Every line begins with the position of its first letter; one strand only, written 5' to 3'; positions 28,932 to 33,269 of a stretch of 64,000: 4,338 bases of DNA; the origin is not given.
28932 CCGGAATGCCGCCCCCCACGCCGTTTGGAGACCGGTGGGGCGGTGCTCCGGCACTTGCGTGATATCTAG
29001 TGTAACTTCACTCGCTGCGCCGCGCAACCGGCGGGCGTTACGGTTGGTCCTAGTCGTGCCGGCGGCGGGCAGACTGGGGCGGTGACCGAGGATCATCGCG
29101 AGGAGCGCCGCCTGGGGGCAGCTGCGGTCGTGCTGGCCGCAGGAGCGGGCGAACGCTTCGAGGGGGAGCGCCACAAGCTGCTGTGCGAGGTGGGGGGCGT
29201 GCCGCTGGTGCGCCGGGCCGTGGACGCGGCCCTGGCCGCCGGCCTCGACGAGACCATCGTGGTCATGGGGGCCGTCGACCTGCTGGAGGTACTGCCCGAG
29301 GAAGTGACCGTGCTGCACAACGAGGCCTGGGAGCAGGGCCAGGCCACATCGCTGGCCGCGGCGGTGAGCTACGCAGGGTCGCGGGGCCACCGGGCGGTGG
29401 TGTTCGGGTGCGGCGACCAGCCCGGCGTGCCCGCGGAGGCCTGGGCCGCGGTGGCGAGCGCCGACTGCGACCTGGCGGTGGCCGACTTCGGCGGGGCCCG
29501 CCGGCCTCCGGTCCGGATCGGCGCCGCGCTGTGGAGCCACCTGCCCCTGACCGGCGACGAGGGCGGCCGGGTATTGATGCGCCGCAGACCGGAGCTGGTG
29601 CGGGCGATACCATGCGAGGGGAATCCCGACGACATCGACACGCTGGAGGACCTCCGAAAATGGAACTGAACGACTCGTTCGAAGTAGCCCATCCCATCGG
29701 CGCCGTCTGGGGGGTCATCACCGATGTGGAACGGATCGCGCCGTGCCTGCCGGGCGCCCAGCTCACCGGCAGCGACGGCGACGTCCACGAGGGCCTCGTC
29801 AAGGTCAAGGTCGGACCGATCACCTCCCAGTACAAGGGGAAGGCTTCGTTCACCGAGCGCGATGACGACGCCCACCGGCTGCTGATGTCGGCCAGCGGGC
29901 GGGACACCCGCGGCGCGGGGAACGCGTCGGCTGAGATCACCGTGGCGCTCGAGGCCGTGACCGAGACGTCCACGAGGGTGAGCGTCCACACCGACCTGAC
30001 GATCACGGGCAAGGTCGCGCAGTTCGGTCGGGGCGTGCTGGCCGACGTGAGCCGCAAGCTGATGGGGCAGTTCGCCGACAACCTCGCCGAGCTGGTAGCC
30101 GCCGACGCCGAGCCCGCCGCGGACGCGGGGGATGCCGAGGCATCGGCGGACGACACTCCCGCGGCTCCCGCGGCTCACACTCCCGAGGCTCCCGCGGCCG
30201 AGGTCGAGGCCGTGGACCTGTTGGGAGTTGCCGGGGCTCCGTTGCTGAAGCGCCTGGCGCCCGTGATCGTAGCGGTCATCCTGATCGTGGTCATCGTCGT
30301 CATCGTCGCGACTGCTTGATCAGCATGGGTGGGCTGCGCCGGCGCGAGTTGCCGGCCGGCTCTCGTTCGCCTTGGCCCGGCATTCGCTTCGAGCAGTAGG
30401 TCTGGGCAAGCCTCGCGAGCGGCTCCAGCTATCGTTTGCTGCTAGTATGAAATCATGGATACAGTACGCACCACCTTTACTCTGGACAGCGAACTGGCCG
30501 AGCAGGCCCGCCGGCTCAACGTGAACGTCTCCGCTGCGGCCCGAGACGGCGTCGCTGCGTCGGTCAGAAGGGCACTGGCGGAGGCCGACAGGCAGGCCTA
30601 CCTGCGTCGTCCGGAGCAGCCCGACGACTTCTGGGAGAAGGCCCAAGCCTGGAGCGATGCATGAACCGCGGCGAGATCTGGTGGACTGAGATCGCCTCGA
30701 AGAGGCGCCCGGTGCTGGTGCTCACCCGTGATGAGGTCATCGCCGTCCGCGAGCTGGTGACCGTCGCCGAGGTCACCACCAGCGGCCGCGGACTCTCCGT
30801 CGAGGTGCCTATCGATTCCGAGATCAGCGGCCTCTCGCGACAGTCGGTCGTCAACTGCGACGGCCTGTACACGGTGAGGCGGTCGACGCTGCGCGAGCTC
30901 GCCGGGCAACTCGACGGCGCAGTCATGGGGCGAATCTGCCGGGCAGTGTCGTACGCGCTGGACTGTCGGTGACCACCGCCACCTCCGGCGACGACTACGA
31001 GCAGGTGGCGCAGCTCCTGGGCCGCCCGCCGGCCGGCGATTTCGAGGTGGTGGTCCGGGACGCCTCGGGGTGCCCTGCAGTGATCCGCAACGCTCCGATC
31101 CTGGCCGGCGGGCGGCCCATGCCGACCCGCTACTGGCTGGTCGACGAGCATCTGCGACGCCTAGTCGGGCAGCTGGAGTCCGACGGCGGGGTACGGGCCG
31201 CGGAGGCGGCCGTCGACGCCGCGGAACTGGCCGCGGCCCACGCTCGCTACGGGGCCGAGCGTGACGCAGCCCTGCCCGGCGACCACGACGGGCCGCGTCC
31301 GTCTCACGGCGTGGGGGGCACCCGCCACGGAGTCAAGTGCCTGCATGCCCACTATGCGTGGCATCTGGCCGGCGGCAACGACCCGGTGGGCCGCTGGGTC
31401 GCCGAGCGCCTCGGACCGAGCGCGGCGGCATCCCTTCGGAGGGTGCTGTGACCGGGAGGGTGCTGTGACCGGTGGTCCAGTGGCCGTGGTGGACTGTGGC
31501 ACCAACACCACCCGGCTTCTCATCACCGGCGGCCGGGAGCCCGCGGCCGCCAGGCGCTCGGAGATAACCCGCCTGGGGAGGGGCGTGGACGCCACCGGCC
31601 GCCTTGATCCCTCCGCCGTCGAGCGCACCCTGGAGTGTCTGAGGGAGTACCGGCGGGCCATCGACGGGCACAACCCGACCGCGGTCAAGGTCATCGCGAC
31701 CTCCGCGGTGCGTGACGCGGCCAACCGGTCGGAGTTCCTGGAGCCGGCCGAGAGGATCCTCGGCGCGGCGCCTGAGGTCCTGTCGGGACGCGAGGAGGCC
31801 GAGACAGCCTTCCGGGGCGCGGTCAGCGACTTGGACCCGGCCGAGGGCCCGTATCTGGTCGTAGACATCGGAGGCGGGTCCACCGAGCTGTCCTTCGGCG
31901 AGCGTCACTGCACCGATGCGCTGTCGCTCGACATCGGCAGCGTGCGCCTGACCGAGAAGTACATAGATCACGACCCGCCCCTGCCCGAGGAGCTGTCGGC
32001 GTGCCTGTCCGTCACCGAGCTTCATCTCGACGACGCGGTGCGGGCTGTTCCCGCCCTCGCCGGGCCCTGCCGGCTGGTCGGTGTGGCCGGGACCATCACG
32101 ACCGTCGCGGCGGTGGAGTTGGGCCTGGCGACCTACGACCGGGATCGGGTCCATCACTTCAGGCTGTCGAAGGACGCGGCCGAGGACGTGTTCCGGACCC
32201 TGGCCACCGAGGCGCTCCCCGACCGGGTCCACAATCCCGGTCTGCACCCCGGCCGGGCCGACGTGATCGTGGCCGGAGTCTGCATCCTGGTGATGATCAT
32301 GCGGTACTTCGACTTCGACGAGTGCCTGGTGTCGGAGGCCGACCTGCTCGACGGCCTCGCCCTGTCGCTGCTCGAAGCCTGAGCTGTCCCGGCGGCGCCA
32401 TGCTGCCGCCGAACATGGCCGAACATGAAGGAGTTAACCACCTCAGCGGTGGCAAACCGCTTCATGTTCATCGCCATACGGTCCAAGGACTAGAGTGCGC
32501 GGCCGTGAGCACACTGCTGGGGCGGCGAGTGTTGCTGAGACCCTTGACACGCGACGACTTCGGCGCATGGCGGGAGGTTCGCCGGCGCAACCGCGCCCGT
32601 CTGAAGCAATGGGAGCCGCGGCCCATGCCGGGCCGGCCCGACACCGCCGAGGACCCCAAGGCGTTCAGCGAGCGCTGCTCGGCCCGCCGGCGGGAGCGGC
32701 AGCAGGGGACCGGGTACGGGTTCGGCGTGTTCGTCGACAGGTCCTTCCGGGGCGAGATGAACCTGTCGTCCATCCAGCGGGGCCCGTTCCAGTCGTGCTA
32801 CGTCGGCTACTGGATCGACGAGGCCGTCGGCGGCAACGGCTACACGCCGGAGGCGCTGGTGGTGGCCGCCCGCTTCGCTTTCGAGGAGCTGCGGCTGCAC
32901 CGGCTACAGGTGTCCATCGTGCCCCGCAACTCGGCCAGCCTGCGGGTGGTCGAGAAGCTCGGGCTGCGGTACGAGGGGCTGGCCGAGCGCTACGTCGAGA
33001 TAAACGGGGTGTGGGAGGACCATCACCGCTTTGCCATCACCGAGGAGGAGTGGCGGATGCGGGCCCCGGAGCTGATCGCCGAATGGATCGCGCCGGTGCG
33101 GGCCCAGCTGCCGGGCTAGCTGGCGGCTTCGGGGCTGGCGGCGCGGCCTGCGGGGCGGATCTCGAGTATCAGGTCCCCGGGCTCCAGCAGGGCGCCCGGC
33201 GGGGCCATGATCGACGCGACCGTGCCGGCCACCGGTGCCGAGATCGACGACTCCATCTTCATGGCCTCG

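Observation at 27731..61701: Recurrent tandem duplication of stop/start junctions; six of eight have period 2 mod 3, so a leader mini-ORF ends at or within a few nt of the true start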

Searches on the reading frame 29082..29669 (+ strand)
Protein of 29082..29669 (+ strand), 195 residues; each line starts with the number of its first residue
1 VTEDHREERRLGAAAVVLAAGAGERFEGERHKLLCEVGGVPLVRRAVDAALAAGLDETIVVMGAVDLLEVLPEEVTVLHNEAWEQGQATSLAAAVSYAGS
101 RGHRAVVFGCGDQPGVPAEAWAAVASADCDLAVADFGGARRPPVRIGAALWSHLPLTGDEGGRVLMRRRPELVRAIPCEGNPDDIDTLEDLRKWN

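Call 27: search_protein_families(library=pfam, proteins=[window:29082-29669:+])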
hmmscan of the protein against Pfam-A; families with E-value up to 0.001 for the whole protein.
window:29082-29669:+ (195 aa): 2 families
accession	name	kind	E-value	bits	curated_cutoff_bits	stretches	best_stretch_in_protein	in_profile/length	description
PF12804.13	NTP_transf_3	-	8.4e-26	91.5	27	1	15-169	1-157/160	MobA-like NTP transferase domain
PF01128.25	IspD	-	7.6e-07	29.6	27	1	14-66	2-54/221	2-C-methyl-D-erythritol 4-phosphate cytidylyltransferase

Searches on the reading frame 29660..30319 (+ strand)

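Call 27: search_protein_families(library=pfam, proteins=[window:29660-30319:+])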
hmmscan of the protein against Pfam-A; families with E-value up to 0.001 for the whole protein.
window:29660-30319:+ (219 aa): 2 families
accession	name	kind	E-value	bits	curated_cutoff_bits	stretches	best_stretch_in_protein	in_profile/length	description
PF06240.19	COXG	-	1.1e-17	64.5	22.2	1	6-145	2-138/140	Carbon monoxide dehydrogenase subunit G (CoxG)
PF10604.15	Polyketide_cyc2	-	6e-06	27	27.4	1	5-146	6-141/142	Polyketide cyclase / dehydrase and lipid transport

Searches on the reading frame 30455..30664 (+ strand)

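Call 27: search_protein_families(library=pfam, proteins=[window:30455-30664:+])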
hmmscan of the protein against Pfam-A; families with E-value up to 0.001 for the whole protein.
window:30455-30664:+ (69 aa): 1 family
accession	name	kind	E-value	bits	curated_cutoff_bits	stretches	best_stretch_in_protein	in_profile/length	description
PF07362.18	CcdA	-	1.1e-07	32.6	22.4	1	5-68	3-66/71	Post-segregation antitoxin CcdA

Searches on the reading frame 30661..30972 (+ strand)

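Call 15: search_protein_families(library=pfam, proteins=[window:30661-30972:+])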
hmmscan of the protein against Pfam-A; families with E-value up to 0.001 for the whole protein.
window:30661-30972:+ (103 aa): 1 family
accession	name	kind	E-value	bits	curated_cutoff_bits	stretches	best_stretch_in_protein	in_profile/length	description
PF02452.23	PemK_toxin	-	1.1e-15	58.2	23.1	1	3-97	2-106/109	PemK-like, MazF-like toxin of type II toxin-antitoxin system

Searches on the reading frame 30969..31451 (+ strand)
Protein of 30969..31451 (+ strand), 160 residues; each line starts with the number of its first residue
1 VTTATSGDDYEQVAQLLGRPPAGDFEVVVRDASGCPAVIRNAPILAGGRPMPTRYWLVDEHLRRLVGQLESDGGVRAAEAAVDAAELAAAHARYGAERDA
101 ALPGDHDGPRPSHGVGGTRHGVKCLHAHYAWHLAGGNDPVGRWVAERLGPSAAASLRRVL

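Call 15: search_protein_families(library=pfam, proteins=[window:30969-31451:+])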
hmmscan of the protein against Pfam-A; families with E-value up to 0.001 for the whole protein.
window:30969-31451:+ (160 aa): 1 family
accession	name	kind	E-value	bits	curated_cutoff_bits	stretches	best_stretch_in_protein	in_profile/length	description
PF04417.17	DUF501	-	3.4e-24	85.8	23.8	1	29-145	3-138/139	Protein of unknown function (DUF501)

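Call 59: find_encoding_contigs(protein=window:30969-31451:+, flank=6000, max_places=6)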
Protein window:30969-31451:+ (160 aa): no gene with exactly this product is on record in the collection.

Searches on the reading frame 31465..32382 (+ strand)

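Call 15: search_protein_families(library=pfam, proteins=[window:31465-32382:+])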
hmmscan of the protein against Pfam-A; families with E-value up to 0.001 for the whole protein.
window:31465-32382:+ (305 aa): 1 family
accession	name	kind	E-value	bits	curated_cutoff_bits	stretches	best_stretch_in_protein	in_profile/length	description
PF02541.22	Ppx-GppA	-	4.4e-57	194.1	27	1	29-303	14-282/285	Ppx/GppA phosphatase family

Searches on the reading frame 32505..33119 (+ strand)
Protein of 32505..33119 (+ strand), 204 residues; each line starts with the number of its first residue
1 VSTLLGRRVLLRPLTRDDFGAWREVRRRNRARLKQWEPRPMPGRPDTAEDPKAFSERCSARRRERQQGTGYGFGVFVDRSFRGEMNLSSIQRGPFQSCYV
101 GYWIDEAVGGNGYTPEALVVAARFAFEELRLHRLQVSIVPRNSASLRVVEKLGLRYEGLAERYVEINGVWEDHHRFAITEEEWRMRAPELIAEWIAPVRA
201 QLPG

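Call 27: search_protein_families(library=pfam, proteins=[window:32505-33119:+])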
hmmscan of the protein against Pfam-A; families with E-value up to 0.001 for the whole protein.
window:32505-33119:+ (204 aa): 2 families
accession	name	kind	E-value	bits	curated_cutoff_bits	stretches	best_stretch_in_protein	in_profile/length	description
PF13302.13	Acetyltransf_3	-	2.8e-24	86.8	25.4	1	8-155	1-138/138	Acetyltransferase (GNAT) domain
PF13420.13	Acetyltransf_4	-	0.00018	22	24.3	1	12-174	2-154/155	Acetyltransferase (GNAT) domain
